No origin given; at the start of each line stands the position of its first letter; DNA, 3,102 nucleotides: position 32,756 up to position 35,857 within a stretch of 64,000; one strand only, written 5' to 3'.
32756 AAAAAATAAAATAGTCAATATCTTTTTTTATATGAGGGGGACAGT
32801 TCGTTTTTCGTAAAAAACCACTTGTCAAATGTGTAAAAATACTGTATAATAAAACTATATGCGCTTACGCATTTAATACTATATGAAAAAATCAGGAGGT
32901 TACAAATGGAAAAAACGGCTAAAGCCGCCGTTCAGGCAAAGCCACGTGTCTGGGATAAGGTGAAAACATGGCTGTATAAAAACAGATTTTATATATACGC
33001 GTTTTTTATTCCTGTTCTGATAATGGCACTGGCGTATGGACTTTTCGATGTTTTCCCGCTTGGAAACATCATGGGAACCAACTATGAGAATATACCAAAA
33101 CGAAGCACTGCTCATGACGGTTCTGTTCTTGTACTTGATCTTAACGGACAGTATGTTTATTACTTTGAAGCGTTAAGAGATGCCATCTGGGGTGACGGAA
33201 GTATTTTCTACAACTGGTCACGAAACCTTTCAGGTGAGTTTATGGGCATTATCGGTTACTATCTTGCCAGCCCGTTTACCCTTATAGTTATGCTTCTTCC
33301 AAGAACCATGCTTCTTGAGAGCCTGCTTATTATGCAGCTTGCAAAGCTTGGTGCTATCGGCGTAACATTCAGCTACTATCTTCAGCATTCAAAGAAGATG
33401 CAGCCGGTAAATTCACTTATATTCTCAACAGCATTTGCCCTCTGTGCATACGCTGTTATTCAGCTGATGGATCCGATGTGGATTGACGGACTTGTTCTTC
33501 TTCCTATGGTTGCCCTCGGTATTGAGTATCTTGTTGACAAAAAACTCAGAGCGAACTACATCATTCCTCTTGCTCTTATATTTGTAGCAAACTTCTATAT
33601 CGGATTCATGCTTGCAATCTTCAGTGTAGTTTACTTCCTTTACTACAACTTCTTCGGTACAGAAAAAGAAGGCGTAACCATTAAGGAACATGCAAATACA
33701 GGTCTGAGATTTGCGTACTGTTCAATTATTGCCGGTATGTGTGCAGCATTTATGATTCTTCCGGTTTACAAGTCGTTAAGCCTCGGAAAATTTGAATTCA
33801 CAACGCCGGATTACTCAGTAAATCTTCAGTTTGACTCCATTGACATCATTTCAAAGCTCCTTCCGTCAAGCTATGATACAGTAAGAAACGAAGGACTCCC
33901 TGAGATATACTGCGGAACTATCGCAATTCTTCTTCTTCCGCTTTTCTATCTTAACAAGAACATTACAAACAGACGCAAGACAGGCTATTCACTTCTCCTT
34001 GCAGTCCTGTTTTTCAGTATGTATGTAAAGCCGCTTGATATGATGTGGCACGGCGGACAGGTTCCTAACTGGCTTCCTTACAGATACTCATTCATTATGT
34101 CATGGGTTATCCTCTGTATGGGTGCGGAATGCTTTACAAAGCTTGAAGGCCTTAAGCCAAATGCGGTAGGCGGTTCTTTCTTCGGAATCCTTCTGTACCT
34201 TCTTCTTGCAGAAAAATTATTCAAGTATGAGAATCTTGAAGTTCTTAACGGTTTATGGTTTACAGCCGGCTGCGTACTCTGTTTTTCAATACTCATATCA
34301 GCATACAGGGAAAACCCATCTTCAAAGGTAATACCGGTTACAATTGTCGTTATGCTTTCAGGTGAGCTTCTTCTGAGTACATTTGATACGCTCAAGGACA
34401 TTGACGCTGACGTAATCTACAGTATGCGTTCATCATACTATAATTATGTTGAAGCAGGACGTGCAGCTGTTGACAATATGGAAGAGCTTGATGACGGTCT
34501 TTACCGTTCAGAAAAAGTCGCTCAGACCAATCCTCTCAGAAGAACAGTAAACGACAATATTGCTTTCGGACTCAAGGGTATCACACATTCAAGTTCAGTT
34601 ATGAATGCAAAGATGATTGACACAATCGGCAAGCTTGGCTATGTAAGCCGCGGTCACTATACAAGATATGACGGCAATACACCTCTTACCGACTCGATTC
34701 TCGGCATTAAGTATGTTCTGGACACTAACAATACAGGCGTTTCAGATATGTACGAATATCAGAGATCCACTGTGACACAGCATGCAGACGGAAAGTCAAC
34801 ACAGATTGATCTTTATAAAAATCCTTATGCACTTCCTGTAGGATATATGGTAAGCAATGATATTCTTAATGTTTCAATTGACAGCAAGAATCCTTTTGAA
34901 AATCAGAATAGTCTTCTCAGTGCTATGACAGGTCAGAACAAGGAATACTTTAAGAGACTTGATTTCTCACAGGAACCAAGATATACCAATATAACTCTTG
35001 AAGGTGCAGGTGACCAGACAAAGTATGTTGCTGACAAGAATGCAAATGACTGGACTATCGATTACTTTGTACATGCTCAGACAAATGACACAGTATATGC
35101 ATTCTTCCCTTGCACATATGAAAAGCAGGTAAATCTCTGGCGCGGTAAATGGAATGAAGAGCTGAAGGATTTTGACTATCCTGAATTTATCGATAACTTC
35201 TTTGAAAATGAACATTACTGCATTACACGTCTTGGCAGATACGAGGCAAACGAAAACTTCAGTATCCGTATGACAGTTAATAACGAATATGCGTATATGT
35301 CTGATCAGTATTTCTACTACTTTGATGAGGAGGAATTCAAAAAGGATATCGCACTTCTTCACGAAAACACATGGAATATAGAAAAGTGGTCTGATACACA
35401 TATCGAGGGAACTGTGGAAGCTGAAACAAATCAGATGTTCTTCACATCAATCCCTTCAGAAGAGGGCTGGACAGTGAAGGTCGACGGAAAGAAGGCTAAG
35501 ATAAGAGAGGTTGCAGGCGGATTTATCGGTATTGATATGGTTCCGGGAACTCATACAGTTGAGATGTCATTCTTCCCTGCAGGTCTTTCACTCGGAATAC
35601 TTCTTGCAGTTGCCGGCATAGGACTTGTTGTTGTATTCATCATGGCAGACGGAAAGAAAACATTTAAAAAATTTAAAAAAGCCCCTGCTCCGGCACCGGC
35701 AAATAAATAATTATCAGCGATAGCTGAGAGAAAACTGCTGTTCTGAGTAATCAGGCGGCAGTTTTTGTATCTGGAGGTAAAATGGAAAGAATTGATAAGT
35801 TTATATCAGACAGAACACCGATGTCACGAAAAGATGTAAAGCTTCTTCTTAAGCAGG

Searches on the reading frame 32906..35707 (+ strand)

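Call 77: search_protein_families(library=pfam, proteins=[window:32906-35707:+], max_evalue=0.00001)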
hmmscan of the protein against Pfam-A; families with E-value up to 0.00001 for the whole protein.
window:32906-35707:+ (934 aa): 1 family
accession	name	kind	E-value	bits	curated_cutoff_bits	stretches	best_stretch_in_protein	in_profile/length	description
PF09586.16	YfhO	-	8.3e-179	597.2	28.5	1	73-900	25-834/835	Bacterial membrane protein YfhO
